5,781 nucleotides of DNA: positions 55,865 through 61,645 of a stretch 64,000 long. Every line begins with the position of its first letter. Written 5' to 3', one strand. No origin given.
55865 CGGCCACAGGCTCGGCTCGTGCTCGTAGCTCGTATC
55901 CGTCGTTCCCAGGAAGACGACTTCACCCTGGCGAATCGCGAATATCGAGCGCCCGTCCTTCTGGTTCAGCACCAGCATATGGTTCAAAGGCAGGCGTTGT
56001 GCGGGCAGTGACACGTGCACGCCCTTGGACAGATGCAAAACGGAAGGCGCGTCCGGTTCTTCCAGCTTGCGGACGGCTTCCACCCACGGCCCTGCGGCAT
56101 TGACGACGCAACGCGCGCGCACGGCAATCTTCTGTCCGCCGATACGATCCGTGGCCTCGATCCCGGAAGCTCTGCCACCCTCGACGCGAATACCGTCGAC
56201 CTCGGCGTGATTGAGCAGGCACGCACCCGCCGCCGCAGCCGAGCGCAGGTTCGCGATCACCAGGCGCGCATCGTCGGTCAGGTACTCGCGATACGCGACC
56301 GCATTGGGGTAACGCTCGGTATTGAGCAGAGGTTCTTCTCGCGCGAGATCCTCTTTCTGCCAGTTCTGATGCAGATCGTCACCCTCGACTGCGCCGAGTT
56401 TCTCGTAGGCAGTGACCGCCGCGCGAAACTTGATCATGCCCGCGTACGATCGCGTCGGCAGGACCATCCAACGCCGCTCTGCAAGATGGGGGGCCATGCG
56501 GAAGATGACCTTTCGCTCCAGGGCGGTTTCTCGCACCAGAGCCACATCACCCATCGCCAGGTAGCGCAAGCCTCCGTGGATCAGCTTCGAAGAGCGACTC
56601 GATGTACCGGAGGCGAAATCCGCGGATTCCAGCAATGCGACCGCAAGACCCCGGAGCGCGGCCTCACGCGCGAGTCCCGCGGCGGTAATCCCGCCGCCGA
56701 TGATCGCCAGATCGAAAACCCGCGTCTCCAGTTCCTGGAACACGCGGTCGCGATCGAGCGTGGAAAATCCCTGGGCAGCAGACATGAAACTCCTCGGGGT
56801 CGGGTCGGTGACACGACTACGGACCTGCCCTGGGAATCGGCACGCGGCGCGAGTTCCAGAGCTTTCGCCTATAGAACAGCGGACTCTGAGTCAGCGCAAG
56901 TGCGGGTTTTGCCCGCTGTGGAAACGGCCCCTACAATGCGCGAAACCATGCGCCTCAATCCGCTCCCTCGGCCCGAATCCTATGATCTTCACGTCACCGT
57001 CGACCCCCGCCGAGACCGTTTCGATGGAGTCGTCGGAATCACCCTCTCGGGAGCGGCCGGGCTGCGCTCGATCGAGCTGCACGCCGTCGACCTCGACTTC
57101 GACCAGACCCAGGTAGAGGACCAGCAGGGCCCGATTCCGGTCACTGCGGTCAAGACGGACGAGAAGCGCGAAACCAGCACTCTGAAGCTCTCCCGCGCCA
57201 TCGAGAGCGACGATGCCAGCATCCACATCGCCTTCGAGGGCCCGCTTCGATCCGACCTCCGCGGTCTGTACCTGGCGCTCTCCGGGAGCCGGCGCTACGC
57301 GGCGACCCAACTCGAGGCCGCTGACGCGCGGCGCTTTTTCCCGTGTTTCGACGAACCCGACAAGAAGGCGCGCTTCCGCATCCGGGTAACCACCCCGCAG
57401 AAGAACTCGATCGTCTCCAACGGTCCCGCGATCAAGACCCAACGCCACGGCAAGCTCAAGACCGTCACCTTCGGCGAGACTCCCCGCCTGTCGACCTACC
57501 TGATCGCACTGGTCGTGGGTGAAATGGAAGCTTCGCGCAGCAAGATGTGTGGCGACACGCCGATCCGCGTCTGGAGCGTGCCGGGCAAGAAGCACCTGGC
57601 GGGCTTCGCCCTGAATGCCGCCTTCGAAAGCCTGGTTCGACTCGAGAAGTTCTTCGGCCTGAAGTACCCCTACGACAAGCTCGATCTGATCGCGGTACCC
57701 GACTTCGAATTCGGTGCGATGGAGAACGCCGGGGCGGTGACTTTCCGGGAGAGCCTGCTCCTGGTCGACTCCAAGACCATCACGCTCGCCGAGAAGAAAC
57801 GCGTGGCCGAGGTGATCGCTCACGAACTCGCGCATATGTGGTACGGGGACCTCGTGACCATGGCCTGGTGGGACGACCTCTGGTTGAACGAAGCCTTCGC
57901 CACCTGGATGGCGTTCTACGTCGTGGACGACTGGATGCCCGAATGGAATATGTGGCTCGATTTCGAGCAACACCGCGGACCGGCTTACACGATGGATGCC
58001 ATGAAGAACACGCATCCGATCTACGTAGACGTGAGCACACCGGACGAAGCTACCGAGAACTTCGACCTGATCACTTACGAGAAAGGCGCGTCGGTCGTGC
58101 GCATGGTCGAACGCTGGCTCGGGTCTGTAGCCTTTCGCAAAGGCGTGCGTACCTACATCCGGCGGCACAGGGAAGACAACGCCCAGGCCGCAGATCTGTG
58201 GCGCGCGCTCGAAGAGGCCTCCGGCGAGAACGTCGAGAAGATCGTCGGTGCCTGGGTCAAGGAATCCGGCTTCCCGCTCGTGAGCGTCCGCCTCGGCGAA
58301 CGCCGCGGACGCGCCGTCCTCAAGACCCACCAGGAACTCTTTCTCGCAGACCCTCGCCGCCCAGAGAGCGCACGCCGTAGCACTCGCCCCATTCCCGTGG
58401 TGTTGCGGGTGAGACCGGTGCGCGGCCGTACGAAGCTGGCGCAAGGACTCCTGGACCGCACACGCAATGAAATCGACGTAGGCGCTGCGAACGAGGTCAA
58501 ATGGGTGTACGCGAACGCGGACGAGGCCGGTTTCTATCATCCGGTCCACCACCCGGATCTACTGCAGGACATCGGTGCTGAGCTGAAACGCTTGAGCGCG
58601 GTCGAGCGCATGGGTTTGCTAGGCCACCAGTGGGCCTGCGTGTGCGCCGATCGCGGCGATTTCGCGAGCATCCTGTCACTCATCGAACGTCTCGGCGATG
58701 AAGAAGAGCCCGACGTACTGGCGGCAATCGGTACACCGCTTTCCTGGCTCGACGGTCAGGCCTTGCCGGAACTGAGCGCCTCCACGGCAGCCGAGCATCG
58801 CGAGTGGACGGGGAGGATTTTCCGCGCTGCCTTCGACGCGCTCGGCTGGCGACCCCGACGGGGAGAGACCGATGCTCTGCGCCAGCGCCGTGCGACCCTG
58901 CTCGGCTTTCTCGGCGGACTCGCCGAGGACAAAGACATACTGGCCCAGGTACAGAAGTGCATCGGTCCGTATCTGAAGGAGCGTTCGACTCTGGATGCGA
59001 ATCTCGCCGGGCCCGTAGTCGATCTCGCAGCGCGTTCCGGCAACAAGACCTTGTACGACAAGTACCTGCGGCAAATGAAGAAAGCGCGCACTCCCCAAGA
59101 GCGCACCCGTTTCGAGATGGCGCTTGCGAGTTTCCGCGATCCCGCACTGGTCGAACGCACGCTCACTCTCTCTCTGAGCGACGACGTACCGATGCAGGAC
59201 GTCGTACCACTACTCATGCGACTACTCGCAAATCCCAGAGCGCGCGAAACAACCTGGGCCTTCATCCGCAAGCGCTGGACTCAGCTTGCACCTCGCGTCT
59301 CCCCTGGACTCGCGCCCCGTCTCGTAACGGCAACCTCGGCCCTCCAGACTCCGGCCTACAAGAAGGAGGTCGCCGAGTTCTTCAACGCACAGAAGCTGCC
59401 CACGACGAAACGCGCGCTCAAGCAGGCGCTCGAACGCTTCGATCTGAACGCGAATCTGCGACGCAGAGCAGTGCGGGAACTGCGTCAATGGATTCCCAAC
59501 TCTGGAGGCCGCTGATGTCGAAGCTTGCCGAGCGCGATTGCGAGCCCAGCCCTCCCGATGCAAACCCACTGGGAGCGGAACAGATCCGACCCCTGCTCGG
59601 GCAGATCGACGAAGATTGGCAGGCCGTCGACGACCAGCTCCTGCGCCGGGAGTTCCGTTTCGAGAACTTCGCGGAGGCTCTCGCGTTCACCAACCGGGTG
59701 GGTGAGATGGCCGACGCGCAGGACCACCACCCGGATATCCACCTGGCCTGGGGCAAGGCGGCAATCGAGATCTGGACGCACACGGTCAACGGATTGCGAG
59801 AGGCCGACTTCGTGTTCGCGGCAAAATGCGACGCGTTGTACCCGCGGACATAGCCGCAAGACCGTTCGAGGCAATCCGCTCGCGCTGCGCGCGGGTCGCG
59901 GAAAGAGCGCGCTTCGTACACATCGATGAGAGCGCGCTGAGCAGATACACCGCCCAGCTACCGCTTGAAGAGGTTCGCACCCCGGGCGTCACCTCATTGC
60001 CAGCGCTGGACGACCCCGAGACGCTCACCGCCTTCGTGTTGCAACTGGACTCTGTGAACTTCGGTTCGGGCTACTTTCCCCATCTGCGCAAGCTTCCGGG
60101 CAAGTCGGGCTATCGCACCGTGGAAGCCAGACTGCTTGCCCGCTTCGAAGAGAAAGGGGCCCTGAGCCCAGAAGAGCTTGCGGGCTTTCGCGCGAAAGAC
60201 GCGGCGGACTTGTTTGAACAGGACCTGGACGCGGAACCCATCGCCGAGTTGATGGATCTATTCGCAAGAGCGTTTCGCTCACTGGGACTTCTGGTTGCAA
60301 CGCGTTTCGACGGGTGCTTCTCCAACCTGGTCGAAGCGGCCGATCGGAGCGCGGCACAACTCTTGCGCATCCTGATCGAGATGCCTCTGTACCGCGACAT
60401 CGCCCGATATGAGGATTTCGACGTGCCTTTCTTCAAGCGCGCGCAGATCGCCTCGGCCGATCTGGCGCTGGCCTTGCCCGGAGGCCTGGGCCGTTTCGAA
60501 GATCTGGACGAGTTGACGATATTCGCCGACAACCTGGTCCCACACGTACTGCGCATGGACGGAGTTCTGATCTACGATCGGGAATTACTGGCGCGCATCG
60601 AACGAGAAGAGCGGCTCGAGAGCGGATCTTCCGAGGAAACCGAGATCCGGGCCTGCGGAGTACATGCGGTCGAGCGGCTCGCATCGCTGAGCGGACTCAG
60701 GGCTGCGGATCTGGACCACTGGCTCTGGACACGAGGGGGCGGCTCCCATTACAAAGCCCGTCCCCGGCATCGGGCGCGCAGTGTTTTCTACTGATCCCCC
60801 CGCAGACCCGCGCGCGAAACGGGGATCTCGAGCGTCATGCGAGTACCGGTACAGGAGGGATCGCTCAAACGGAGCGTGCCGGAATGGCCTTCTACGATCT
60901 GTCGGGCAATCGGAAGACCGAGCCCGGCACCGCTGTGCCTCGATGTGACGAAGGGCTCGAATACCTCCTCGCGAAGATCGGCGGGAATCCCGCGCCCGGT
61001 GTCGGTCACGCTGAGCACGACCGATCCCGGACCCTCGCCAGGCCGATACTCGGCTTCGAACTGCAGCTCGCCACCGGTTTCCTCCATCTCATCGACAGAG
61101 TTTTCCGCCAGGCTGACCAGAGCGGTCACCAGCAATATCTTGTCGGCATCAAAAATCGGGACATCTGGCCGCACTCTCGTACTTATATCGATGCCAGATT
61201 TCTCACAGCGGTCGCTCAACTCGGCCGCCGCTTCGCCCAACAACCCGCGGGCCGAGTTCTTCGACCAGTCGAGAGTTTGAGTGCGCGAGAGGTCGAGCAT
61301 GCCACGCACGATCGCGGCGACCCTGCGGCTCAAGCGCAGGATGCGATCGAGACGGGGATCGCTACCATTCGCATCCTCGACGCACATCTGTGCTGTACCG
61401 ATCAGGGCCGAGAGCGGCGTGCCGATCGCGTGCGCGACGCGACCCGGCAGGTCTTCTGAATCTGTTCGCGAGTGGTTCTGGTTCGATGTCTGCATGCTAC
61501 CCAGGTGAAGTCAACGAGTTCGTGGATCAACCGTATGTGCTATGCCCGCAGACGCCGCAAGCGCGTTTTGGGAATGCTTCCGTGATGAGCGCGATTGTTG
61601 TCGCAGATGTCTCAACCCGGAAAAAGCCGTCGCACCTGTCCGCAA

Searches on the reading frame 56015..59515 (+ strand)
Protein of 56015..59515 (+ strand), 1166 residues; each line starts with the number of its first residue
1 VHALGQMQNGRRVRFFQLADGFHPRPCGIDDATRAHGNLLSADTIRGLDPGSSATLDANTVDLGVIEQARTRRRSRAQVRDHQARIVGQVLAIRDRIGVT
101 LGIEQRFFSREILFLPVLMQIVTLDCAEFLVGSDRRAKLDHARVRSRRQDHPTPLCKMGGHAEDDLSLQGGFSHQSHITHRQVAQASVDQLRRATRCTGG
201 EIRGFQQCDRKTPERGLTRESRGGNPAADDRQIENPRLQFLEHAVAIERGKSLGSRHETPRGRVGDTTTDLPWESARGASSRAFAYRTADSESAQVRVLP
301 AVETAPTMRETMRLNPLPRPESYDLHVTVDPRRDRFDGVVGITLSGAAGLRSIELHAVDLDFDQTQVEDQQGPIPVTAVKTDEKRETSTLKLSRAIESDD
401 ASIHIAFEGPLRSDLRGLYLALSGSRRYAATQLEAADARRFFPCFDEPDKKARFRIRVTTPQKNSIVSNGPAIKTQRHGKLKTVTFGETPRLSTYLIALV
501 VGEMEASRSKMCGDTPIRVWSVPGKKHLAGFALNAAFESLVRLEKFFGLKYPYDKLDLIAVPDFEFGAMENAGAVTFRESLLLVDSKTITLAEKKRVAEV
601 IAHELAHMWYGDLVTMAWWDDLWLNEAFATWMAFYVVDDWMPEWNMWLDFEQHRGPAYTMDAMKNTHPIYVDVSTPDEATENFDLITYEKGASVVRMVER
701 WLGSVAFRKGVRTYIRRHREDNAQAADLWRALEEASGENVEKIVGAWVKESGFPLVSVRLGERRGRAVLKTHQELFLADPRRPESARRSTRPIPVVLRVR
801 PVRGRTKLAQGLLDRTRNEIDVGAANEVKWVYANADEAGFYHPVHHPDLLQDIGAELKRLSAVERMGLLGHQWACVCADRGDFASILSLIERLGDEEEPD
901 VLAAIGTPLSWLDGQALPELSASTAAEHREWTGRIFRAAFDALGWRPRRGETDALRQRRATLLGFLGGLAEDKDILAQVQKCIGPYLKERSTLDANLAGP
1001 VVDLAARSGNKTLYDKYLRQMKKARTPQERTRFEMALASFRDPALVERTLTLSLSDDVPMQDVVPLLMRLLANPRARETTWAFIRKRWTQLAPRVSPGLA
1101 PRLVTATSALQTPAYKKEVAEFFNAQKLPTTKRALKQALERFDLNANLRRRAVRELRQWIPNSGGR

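Call 57: search_protein_families(library=pfam, max_evalue=0.001, proteins=[window:56015-59515:+])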
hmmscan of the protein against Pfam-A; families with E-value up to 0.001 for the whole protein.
window:56015-59515:+ (1166 aa): 3 families
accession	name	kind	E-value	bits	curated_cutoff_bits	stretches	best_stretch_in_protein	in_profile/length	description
PF01433.26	Peptidase_M1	-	2e-76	256.9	27.7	1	531-747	1-218/218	Peptidase family M1 domain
PF11838.14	ERAP1_C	-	1.2e-52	179.8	38.2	1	830-1141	1-315/318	ERAP1-like C-terminal domain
PF17900.6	Peptidase_M1_N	-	5.5e-40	137.9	25.8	1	320-496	2-186/186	Peptidase M1 N-terminal domain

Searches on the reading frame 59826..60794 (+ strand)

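Call 85: search_protein_families(library=pfam, max_evalue=0.001, proteins=[window:59826-60794:+])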
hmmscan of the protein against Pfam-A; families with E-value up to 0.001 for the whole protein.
window:59826-60794:+ (322 aa): 1 family
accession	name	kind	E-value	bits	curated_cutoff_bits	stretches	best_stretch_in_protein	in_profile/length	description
PF10343.14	Q_salvage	-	3.5e-50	171.6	25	1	63-322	6-285/285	Queuosine salvage protein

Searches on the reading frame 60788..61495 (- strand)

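Call 56: search_protein_families(library=pfam, max_evalue=0.001, proteins=[window:60788-61495:-])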
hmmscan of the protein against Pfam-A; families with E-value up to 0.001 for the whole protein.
window:60788-61495:- (235 aa): 2 families
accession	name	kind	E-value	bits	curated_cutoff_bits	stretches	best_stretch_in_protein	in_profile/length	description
PF02518.31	HATPase_c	-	2.8e-20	73.2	26.4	1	118-227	2-110/111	Histidine kinase-, DNA gyrase B-, and HSP90-like ATPase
PF00512.31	HisKA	-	1.2e-08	35.3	26.9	1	20-73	9-64/66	His Kinase A (phospho-acceptor) domain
